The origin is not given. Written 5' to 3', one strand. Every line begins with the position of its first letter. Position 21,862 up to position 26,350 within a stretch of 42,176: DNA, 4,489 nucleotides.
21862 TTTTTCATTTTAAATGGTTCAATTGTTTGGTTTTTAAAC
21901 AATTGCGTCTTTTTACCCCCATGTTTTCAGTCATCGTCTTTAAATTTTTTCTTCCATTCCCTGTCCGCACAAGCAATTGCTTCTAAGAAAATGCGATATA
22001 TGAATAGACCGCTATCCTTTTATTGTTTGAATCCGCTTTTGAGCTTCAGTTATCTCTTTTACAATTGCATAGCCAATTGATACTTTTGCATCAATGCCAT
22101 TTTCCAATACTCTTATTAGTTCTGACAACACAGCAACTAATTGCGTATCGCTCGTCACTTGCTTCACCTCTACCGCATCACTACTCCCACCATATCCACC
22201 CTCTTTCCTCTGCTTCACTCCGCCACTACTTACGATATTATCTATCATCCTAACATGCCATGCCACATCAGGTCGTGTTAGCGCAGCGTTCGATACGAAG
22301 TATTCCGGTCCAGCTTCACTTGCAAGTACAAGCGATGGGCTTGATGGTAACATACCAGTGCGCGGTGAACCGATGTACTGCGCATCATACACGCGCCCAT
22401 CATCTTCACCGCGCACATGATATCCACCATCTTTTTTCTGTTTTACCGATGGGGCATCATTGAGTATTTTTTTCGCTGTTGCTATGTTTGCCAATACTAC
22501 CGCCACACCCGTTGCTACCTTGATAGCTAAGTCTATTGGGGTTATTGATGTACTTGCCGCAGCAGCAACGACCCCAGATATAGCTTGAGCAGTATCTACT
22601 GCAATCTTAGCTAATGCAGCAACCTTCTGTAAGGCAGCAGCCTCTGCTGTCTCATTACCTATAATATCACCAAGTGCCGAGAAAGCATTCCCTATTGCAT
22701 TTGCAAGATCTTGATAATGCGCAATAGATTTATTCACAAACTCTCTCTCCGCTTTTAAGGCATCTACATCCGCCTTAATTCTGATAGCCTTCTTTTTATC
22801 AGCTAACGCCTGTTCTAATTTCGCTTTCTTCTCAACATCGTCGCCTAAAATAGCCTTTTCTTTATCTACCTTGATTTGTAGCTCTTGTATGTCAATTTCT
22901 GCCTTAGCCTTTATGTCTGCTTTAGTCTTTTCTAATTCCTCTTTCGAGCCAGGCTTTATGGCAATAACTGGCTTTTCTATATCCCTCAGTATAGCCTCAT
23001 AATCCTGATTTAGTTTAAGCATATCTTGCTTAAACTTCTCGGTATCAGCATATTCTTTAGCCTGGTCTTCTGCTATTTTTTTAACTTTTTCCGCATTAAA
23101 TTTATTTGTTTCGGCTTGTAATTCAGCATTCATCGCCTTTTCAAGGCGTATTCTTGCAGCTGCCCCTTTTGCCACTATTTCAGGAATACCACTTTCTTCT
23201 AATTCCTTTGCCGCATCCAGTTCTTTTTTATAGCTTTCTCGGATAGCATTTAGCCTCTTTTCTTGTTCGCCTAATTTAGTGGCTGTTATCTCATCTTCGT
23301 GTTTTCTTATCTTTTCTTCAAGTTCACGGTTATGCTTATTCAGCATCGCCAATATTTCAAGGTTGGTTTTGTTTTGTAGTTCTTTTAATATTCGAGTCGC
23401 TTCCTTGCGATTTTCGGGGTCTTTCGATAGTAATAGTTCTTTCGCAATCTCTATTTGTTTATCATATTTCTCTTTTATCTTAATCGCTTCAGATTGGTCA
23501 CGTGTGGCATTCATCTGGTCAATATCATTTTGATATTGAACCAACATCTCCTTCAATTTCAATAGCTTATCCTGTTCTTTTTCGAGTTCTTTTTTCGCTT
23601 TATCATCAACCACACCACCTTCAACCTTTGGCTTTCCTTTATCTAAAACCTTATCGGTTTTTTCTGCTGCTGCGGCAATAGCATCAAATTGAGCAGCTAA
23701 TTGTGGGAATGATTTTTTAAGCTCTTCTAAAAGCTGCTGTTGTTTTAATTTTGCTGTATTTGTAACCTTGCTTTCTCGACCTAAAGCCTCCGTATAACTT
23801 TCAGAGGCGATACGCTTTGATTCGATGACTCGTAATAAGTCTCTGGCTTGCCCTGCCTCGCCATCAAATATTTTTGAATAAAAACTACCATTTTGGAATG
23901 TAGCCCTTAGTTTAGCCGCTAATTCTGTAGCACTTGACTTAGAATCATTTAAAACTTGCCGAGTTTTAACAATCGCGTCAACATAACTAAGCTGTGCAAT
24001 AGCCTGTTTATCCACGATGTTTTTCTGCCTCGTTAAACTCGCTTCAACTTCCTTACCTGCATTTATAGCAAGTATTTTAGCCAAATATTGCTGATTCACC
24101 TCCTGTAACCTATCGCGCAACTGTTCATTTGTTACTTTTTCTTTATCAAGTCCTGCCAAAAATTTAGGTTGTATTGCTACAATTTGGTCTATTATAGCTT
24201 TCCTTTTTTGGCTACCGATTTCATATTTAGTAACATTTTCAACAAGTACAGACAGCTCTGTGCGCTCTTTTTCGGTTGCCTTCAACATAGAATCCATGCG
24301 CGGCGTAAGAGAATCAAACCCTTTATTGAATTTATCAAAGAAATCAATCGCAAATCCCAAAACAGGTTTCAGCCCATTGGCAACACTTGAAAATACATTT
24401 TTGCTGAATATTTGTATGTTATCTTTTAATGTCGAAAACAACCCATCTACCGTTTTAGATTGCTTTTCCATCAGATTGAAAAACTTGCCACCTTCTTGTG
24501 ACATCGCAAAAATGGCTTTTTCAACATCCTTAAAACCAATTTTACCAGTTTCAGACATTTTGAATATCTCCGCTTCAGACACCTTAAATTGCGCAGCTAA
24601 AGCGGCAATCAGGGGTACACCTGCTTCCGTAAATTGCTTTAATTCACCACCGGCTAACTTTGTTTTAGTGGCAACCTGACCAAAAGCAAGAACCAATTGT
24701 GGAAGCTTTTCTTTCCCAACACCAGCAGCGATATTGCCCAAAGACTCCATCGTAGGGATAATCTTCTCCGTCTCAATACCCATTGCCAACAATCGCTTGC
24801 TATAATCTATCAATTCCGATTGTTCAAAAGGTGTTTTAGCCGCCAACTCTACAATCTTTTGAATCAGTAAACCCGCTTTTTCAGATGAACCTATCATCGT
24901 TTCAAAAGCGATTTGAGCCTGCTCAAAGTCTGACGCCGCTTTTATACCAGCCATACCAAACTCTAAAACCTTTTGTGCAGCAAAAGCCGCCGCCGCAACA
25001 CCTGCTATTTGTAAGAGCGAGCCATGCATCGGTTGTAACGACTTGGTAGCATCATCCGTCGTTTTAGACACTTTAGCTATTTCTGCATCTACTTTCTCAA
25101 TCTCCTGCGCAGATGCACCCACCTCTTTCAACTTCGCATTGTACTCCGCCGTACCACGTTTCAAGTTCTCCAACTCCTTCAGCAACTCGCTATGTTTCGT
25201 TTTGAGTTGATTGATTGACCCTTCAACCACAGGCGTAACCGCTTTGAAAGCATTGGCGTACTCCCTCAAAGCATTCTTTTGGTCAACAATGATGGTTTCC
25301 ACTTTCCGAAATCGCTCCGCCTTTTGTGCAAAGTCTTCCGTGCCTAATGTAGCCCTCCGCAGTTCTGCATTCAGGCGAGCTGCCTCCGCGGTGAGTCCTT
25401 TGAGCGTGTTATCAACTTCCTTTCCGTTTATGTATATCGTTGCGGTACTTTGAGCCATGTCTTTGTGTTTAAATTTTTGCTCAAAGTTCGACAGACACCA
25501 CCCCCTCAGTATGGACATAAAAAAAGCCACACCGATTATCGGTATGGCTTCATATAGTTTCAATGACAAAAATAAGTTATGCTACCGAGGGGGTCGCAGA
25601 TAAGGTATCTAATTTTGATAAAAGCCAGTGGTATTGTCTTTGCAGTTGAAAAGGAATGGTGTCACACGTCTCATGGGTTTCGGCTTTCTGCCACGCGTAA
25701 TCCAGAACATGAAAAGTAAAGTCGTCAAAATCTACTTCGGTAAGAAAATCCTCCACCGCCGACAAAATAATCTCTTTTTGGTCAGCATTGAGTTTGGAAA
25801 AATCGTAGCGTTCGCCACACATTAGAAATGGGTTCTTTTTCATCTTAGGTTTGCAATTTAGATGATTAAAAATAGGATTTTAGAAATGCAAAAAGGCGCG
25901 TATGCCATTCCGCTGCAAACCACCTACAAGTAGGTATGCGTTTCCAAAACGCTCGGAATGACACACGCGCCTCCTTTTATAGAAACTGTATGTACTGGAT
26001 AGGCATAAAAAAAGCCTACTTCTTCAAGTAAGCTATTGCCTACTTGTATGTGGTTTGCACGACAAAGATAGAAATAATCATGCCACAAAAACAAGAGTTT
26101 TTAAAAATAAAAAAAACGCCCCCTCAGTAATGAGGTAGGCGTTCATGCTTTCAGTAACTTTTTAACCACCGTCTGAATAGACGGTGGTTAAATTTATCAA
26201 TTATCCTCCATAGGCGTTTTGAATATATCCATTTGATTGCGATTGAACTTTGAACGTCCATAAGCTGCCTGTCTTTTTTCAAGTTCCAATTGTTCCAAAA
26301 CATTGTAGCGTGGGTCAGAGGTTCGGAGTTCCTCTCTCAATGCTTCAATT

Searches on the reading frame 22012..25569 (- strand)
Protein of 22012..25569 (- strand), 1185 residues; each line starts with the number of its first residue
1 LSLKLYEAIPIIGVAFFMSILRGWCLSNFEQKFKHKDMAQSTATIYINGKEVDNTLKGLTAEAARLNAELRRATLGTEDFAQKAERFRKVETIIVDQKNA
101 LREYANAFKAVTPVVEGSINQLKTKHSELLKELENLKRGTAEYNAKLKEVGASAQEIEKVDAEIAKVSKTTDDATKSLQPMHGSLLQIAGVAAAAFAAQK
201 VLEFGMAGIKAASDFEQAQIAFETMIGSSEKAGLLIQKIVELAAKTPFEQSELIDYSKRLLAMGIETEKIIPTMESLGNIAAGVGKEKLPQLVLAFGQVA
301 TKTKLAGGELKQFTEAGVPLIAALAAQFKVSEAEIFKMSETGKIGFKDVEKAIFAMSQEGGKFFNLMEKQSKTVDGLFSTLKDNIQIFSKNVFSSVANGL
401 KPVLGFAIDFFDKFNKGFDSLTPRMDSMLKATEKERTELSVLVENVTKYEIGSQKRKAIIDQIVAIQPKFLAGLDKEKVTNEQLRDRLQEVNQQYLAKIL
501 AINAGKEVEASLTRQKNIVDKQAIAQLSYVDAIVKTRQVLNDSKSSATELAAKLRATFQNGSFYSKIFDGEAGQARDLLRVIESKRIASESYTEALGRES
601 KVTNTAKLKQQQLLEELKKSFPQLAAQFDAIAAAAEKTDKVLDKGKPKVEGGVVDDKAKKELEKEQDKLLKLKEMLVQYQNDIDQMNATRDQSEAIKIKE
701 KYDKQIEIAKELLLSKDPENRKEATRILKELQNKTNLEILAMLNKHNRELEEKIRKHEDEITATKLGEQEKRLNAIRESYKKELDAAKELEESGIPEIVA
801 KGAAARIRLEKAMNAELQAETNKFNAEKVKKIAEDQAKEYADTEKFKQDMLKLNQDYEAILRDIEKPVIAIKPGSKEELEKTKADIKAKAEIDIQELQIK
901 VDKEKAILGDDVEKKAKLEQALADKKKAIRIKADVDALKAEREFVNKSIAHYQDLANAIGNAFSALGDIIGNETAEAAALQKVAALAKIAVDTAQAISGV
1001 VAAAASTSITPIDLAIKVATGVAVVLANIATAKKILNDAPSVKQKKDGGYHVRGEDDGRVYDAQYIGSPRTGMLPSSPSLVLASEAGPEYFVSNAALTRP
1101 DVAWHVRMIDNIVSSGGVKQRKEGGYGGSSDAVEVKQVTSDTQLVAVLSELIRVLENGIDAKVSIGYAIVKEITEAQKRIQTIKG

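Call 10: search_protein_families(library=phrogs, proteins=[window:22012-25569:-], max_evalue=0.01)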
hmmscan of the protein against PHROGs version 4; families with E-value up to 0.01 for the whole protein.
window:22012-25569:- (1185 aa): 9 families
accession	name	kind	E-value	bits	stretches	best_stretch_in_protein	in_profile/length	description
phrog_9959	-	tail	3.3e-61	208.3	1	157-386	23-248/1708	tail length tape measure protein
phrog_12798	-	tail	7.5e-30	104.9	1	166-404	17-258/1031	tail length tape measure protein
phrog_1686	-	tail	9.1e-19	67.8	1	145-430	68-356/1224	tail length tape measure protein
phrog_991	-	tail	6.3e-17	61.5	1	82-427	153-615/1966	tail length tape measure protein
phrog_1942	-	tail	3.1e-12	46.8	1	218-395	163-334/1178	tail length tape measure protein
phrog_16017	-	unknown function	5.4e-11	42.1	1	120-395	163-436/1234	-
phrog_16692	-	unknown function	2.5e-09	37.2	1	181-434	156-407/1107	-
phrog_5218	-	unknown function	5.1e-07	29.2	1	56-428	101-438/1599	-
phrog_1107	-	tail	0.0003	19.8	1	37-390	56-374/1252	tail length tape measure protein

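Call 11: search_protein_families(library=pfam, proteins=[window:22012-25569:-], max_evalue=0.01)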
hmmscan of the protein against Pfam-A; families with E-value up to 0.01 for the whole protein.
window:22012-25569:- (1185 aa): 1 family
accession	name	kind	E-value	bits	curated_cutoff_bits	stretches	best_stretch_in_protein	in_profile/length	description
PF20155.4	TMP_3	-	1.5e-28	100.3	41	1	208-391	3-189/192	Tape measure protein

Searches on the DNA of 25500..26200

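Call 26: search_rna_families(source=window, start=25500, end=26200, threshold=evalue, max_evalue=10, show_alignments=3)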
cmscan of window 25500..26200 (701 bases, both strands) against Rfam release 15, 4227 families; matches with E-value up to 10: 27.
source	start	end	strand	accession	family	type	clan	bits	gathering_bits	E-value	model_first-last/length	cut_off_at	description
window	26107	26200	-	RF00515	PyrR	Cis-reg;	-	30.2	54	0.041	37-115/115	5'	PyrR binding site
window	25892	25974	-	RF03390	mir-2450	Gene; miRNA;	-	26.5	59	0.01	1-73/73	no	mir-2450 microRNA precursor family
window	26085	26186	+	RF01742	lactis-plasmid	Gene; sRNA;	-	24.9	70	0.14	1-106/106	no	lactis-plasmid RNA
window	25517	25596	-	RF00378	Qrr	Gene; sRNA;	-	22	50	0.16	1-108/108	no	Qrr RNA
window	25996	26118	-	RF00121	MicC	Gene; sRNA;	-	21.2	90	1.4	1-123/123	no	MicC RNA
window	26083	26195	+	RF02846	Ref84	Gene; antisense;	-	20.1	52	6.3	1-87/87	no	Enterococcus sRNA 84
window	26005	26109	-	RF01859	Phe_leader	Cis-reg; leader;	-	20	55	1.1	1-125/125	no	Phenylalanine leader peptide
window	25892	25974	+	RF03390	mir-2450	Gene; miRNA;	-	19.1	59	0.79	1-73/73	no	mir-2450 microRNA precursor family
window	26104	26167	-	RF02371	PyrG_leader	Cis-reg; leader;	-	19.1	65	7.9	1-78/78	no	PyrG leader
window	26083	26143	+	RF02844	RefA9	Gene; antisense;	-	18.9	49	3.3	1-64/64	no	Enterococcus sRNA A9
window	25515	25615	-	RF04312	trpB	Cis-reg;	-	18.7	59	6.6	1-107/107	no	trpB ncRNA motif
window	26104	26194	-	RF04312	trpB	Cis-reg;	-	18.7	59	6.7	1-107/107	no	trpB ncRNA motif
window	25510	25598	-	RF00121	MicC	Gene; sRNA;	-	17.4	90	7.6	1-123/123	no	MicC RNA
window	25851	26001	-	RF02560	CbSR9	Gene; antisense;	-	16.8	279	1.3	1-213/213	no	Coxiella burnetii sRNA 9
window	26145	26197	-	RF02351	psRNA14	Gene; sRNA;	-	16.7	60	6.7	1-84/84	no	Proteobacteria sRNA psRNA14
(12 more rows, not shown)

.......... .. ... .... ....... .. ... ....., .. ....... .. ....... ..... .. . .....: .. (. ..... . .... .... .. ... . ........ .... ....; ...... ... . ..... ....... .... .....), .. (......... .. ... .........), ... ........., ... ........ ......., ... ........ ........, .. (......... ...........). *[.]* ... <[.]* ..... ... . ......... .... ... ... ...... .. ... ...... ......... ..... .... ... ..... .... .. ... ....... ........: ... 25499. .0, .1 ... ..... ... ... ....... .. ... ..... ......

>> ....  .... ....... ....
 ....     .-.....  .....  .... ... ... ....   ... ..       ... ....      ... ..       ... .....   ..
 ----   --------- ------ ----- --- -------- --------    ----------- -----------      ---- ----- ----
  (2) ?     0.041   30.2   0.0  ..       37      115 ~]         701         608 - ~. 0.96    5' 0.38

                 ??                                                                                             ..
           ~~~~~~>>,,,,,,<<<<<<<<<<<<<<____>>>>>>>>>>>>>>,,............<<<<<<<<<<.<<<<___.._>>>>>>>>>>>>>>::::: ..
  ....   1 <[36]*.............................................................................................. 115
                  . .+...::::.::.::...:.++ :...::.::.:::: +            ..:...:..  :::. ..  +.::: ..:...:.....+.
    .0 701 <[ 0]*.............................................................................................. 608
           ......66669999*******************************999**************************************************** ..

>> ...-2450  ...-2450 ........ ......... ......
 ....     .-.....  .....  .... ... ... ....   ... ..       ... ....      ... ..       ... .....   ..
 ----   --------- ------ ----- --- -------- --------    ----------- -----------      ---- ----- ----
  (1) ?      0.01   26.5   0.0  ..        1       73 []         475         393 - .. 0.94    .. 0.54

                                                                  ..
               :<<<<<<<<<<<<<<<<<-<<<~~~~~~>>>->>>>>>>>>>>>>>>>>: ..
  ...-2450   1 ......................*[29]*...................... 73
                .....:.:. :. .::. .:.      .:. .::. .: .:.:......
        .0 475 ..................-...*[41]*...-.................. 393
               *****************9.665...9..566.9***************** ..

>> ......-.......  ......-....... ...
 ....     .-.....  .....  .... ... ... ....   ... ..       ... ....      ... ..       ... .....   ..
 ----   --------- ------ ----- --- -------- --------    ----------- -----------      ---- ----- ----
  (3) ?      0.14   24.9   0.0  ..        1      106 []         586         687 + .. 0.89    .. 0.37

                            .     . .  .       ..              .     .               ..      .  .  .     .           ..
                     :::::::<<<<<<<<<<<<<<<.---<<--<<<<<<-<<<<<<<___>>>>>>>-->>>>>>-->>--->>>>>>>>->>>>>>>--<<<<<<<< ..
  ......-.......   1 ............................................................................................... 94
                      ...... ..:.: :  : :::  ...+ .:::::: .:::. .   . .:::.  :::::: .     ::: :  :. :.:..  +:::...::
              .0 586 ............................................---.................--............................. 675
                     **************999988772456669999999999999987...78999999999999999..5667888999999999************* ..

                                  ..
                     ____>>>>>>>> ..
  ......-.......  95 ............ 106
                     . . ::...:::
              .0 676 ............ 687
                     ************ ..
